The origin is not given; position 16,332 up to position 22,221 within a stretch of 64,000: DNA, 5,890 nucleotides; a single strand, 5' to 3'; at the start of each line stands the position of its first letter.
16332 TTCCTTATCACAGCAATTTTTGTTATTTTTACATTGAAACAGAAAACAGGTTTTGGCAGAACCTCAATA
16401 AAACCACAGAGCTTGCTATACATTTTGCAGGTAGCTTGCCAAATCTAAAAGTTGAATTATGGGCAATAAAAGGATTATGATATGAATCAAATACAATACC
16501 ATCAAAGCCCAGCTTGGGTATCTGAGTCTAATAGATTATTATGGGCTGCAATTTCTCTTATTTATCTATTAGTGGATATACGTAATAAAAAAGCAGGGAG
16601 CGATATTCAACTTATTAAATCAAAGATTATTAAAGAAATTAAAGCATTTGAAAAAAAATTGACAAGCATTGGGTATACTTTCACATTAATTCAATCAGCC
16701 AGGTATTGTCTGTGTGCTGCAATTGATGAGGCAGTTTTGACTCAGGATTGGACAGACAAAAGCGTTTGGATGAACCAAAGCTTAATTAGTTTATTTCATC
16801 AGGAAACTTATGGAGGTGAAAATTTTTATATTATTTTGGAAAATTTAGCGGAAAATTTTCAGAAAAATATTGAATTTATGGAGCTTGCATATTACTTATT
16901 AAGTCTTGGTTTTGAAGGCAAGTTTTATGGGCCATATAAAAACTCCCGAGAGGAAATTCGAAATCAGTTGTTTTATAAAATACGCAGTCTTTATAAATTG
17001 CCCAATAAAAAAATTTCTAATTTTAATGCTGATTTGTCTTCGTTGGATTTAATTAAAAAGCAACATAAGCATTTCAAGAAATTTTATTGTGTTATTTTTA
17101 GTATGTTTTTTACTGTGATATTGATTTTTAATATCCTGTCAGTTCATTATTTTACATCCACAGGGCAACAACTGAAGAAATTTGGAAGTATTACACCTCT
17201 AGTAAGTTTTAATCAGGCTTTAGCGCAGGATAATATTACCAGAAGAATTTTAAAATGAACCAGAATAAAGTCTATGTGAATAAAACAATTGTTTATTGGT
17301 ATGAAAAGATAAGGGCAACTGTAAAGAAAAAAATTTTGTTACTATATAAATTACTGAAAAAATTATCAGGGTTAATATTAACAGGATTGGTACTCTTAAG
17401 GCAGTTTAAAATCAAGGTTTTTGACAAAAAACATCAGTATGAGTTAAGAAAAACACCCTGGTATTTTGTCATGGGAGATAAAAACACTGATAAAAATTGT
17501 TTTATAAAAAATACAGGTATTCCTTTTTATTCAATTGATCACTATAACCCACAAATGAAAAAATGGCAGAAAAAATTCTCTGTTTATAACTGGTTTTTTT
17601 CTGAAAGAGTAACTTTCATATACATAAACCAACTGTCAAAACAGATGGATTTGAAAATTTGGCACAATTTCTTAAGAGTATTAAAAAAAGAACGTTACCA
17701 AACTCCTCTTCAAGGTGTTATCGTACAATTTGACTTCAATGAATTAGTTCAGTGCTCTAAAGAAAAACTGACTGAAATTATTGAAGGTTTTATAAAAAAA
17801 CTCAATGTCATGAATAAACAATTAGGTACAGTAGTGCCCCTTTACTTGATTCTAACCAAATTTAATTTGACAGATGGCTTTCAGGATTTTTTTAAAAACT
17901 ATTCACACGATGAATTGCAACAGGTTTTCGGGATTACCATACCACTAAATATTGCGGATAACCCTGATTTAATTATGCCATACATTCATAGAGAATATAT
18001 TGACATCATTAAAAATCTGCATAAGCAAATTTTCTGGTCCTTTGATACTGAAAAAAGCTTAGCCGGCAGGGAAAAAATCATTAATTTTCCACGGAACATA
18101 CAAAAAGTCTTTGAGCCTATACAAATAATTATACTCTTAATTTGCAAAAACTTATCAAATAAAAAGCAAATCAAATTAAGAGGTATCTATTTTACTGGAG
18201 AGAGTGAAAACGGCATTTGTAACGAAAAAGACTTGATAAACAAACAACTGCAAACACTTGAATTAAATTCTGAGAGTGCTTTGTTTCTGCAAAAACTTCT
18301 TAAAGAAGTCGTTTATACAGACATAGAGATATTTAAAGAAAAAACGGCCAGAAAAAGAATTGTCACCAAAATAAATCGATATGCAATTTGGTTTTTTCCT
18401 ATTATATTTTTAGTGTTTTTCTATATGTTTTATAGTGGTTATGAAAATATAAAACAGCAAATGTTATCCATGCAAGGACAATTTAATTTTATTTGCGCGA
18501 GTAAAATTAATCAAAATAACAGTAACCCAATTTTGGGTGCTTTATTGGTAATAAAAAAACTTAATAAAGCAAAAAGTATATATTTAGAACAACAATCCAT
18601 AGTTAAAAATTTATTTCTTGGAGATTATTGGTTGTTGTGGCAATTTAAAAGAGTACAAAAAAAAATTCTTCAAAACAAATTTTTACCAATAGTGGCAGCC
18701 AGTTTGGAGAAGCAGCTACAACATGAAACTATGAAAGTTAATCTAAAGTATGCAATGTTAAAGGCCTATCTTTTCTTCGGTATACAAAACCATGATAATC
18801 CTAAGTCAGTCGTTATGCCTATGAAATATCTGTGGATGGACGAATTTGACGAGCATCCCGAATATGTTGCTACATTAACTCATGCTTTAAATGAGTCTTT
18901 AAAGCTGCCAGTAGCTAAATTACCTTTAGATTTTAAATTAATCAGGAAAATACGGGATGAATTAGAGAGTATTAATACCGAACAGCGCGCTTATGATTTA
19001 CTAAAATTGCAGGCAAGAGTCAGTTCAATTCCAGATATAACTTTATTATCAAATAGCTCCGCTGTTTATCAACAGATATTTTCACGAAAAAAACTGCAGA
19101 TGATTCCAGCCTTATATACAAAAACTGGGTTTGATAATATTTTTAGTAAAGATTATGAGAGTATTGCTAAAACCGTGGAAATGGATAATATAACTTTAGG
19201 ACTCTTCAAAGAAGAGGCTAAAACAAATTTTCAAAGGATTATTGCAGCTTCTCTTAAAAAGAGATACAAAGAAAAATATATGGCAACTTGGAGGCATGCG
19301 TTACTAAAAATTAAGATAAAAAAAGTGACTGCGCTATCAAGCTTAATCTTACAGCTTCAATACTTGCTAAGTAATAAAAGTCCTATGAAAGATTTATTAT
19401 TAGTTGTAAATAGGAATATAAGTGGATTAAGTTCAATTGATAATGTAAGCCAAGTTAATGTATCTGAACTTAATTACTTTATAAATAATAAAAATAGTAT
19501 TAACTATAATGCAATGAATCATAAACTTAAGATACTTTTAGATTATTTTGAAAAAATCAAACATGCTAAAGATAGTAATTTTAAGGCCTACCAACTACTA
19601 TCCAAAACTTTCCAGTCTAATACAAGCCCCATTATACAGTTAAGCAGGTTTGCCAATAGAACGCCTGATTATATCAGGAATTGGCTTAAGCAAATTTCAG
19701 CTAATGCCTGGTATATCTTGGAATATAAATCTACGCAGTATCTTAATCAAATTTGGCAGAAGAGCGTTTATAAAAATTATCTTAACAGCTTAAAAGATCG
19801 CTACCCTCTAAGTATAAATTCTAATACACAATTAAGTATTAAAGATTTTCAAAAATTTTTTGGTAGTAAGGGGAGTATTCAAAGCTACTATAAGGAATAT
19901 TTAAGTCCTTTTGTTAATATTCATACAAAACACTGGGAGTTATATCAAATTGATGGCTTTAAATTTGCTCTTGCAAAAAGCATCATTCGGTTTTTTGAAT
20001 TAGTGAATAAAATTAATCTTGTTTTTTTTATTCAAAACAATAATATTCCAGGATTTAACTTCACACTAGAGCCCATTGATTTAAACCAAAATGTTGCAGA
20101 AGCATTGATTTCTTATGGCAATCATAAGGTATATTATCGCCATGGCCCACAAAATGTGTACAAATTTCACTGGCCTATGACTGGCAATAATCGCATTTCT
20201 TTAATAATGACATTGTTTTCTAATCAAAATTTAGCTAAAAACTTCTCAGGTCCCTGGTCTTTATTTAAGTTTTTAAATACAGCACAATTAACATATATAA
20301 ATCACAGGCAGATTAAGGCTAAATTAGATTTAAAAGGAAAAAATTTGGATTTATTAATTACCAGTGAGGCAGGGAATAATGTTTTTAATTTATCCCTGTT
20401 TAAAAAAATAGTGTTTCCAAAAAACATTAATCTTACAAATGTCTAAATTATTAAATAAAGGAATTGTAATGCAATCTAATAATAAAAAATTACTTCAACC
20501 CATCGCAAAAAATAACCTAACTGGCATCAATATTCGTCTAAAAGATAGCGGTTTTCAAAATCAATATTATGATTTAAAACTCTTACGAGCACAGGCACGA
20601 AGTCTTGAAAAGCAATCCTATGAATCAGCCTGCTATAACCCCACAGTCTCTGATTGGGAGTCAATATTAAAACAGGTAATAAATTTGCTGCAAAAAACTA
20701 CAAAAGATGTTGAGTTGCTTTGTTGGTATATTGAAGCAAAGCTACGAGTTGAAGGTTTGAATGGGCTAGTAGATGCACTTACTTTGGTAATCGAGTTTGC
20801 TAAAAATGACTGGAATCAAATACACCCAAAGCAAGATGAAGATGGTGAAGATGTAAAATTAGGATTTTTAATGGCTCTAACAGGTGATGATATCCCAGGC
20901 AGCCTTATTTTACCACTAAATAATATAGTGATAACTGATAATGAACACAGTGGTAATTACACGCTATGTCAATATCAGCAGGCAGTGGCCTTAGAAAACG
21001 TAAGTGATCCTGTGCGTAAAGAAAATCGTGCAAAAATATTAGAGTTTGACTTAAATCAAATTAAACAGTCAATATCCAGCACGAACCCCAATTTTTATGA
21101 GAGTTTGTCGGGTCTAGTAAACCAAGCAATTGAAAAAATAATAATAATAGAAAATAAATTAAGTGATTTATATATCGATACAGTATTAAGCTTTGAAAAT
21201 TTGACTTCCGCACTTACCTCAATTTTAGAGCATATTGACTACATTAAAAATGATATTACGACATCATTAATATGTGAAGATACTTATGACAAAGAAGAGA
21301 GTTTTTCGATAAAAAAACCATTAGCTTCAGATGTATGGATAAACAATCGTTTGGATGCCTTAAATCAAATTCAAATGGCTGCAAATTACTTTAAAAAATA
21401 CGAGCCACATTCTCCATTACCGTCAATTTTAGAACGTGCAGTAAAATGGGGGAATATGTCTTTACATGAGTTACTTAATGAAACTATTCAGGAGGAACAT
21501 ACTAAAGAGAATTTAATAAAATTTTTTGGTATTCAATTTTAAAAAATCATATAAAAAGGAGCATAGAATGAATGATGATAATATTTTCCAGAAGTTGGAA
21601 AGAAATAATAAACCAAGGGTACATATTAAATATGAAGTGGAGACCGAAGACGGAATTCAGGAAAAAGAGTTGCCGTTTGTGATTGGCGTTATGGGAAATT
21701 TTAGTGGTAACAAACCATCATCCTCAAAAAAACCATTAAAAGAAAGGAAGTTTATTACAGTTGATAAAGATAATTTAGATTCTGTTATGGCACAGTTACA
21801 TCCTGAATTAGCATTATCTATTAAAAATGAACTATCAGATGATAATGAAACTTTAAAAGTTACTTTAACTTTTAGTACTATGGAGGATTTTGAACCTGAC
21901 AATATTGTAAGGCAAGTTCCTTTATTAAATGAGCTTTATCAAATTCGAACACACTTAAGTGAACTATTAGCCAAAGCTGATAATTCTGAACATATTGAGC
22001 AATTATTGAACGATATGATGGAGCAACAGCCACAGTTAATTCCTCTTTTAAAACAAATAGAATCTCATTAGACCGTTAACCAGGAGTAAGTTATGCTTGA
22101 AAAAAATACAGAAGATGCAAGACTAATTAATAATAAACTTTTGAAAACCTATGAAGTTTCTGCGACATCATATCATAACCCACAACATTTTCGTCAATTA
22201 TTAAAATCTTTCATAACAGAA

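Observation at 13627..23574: Complete-looking T6SS-i core locus (hcp; tssJ-K-L-M-A-B-C) in a Legionella-like genome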

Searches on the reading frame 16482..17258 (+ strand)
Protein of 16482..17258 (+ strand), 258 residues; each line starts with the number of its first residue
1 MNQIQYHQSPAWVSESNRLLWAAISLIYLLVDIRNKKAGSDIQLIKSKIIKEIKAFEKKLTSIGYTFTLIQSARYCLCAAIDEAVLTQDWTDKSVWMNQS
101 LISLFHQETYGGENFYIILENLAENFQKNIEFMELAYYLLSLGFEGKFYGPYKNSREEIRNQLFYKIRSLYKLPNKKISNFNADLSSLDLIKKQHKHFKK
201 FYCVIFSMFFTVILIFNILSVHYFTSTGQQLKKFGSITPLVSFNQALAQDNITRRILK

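Call 3: search_protein_families(library=pfam, proteins=[window:16482-17258:+], max_evalue=0.01)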
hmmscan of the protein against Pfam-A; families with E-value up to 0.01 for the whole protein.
window:16482-17258:+ (258 aa): 1 family
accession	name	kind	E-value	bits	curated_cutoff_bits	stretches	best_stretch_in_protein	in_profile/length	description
PF09850.14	DotU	-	2.3e-42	145.4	27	1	19-212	2-195/205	Type VI secretion system protein DotU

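Call 4: search_protein_families(library=ncbifam, proteins=[window:16482-17258:+], max_evalue=0.01)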
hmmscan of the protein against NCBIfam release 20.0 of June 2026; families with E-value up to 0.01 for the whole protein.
window:16482-17258:+ (258 aa): 7 families
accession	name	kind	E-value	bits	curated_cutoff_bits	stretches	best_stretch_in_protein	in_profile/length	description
TIGR03349.1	IV_VI_DotU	subfamily_domain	1.1e-43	149.5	89.95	1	17-219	1-202/211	DotU/TssL family secretion system protein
NF005444.0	PRK07033.1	equivalog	6.8e-39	134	520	1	5-245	35-275/438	DotU family type VI secretion system protein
NF038228.1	IcmH_DotU_IVB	equivalog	2.7e-32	112.1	50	1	16-224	38-236/258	type IVB secretion system protein IcmH/DotU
NF005999.0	PRK08126.1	subfamily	1.4e-30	106.5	571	1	16-172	61-219/432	hypothetical protein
NF038239.1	T6SS_TssL_short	exception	3e-13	49.7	180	1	31-188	14-173/207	type VI secretion system protein TssL, short form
NF005445.0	PRK07034.1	equivalog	1.4e-10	40.5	703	1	17-148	142-269/536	hypothetical protein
NF011283.0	PRK14693.1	equivalog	1e-07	30.8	686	1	44-148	142-248/552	hypothetical protein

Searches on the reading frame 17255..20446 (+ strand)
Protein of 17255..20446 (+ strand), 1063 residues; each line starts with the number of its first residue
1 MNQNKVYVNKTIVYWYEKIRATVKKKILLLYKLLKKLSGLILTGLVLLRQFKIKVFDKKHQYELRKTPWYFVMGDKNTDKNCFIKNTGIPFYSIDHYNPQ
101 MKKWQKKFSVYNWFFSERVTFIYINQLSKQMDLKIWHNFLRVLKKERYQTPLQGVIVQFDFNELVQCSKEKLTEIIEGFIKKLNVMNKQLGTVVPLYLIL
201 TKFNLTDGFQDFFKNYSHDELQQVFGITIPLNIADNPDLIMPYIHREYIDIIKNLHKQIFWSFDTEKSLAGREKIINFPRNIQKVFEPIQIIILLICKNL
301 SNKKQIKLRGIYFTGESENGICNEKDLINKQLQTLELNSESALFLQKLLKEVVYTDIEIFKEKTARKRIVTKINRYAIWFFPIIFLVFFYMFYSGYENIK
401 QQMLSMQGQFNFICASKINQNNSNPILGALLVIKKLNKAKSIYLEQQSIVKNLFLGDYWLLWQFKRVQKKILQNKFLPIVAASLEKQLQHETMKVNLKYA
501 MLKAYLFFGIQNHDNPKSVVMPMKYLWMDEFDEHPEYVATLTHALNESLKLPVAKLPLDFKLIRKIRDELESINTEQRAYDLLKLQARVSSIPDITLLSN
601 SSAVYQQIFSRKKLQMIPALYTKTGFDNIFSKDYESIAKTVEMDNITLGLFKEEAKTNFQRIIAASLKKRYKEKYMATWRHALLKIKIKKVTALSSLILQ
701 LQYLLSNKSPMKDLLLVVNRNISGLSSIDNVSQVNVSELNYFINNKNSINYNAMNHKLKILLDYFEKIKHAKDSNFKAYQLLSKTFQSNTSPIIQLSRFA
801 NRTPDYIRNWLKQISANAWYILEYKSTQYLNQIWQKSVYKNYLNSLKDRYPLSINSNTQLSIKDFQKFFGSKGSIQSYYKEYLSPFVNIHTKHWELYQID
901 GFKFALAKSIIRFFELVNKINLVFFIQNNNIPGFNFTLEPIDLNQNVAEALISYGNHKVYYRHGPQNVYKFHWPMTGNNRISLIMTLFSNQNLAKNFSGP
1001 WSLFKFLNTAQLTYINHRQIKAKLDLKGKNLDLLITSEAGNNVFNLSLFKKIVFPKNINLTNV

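Call 3: search_protein_families(library=pfam, proteins=[window:17255-20446:+], max_evalue=0.01)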
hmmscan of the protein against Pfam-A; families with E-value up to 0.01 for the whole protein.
window:17255-20446:+ (1063 aa): 4 families
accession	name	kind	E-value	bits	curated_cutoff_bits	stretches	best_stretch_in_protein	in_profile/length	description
PF14331.11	IcmF-related_N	-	1.1e-39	136.8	25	1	131-378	3-256/259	IcmF-related N-terminal domain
PF06761.17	IcmF-related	-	2.2e-39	136.2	27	1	470-722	45-307/308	Intracellular multiplication and human macrophage-killing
PF06744.18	IcmF_C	-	1.3e-19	70.8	26.7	1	936-1037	1-104/106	Type VI secretion protein IcmF C2-like domain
PF21070.2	IcmF_helical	-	4.7e-07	30.4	24.1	1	827-927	3-103/106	Type VI secretion protein IcmF helical domain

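Call 4: search_protein_families(library=ncbifam, proteins=[window:17255-20446:+], max_evalue=0.01)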
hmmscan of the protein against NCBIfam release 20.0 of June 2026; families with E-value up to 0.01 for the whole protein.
window:17255-20446:+ (1063 aa): 2 families
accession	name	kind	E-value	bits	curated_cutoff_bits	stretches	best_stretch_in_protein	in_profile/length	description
TIGR03348.1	VI_IcmF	equivalog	9.7e-156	520.6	388.15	2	60-723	104-796/1168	type VI secretion system membrane subunit TssM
NF038226.1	IcmF_IVB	equivalog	6.8e-64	216.2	1000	1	134-1009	82-921/973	type IVB secretion system protein IcmF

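Call 35: find_homologous_proteins(query=window:17255-20446:+, max_evalue=1e-20)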
Query window:17255-20446:+ (1063 aa): 3 proteins with E <= 1e-20 among 8000 candidates.
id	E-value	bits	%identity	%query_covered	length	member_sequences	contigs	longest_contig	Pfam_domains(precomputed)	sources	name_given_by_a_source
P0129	0.0e+0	2365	100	100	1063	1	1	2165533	PF06744.19,PF21070.3,PF06761.18,PF14331.12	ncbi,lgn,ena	-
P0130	2.0e-51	193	26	50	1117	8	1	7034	PF06744.19,PF21070.3,PF06761.18,PF14331.12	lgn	-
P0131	7.6e-32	128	21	92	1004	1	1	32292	PF06744.19,PF21070.3,PF06761.18,PF14331.12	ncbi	-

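Call 43: find_encoding_contigs(protein=P0130, flank=10000, max_places=2)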
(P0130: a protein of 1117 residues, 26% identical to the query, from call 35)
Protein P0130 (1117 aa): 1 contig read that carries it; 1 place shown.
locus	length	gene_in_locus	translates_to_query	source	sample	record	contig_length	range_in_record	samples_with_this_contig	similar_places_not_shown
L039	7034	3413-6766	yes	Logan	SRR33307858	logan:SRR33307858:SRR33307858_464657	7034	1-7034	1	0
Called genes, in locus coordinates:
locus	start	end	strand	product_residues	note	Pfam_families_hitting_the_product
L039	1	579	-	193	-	?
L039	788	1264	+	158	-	PF12790:T6SS-SciN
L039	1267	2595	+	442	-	PF05936:T6SS_VasE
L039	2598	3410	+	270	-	PF09850:DotU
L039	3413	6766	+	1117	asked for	PF14331:IcmF-related_N, PF06761:IcmF-related, PF21070:IcmF_helical, PF06744:IcmF_C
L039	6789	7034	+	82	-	?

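Call 83: find_related_loci(query=A2, collection=metagenome_contigs, flank=10000)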
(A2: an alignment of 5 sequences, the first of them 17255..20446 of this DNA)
Query A2 (1063 aa) in metagenome_contigs; peptide patterns used: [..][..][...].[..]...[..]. (x = any residue, [..] = any of these).
110 stretches matched a pattern; 8 encode a relative of the query (tblastn E <= 1e-3); 8 distinct loci.
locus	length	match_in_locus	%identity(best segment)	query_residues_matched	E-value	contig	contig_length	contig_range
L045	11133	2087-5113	29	68-1062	9e-153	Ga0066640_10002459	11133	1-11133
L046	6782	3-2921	30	52-1012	1e-149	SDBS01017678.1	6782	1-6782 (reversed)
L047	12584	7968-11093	28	16-1058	1e-142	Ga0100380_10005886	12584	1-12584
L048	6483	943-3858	29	52-1012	2e-139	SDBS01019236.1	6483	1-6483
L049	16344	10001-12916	29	52-1012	3e-138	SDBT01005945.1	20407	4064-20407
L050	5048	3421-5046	29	50-582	2e-73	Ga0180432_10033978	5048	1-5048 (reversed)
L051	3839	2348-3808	27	50-527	5e-58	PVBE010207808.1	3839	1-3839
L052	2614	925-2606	29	48-599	6e-65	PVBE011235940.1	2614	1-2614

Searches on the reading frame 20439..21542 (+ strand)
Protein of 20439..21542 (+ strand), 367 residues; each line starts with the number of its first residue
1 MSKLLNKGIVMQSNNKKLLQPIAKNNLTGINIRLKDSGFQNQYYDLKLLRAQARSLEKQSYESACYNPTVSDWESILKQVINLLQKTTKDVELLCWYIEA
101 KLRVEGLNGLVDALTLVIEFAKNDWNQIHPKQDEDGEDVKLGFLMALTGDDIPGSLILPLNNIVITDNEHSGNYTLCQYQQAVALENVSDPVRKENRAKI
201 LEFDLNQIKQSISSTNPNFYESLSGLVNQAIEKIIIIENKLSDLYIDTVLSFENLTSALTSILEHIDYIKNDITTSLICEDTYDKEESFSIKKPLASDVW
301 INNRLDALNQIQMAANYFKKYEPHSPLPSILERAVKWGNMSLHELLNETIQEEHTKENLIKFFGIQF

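Call 3: search_protein_families(library=pfam, proteins=[window:20439-21542:+], max_evalue=0.01)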
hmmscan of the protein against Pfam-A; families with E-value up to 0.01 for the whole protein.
window:20439-21542:+ (367 aa): 1 family
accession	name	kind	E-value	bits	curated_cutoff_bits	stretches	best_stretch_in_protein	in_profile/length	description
PF06812.17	ImpA_N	-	1.9e-22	80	26.9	1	19-148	1-118/119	ImpA, N-terminal, type VI secretion system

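Call 4: search_protein_families(library=ncbifam, proteins=[window:20439-21542:+], max_evalue=0.01)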
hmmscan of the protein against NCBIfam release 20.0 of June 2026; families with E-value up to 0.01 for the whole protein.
window:20439-21542:+ (367 aa): 3 families
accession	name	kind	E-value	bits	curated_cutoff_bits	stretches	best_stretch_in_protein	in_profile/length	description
TIGR03363.1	VI_chp_8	equivalog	5.8e-53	180.8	160.85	1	17-359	5-348/353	type VI secretion system protein TssA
TIGR03362.1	VI_chp_7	equivalog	1.7e-10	40.5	230.1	1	72-132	44-104/476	type VI secretion system protein TssA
NF041244.1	IglI_fam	subfamily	0.0014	18.6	100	1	74-133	14-73/290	type VI secretion system protein IglI family protein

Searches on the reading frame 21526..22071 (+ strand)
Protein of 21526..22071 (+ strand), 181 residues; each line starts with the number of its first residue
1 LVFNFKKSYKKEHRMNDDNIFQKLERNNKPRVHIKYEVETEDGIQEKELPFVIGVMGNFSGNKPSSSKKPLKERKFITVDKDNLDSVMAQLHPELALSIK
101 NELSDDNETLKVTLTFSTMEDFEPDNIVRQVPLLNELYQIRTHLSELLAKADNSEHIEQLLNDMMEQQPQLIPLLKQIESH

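Call 3: search_protein_families(library=pfam, proteins=[window:21526-22071:+], max_evalue=0.01)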
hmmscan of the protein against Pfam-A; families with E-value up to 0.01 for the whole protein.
window:21526-22071:+ (181 aa): 1 family
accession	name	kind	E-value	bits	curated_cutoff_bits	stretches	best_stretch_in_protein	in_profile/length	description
PF05591.17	T6SS_VipA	-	1e-51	175.3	24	1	25-178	2-154/155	Type VI secretion system, VipA, VC_A0107 or Hcp2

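Call 4: search_protein_families(library=ncbifam, proteins=[window:21526-22071:+], max_evalue=0.01)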
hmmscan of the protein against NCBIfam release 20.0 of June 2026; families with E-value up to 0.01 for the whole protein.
window:21526-22071:+ (181 aa): 1 family
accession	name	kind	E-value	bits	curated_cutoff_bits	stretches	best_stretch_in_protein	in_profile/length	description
TIGR03358.1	VI_chp_5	equivalog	2.8e-51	173.5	97.25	1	23-179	3-158/160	type VI secretion system contractile sheath small subunit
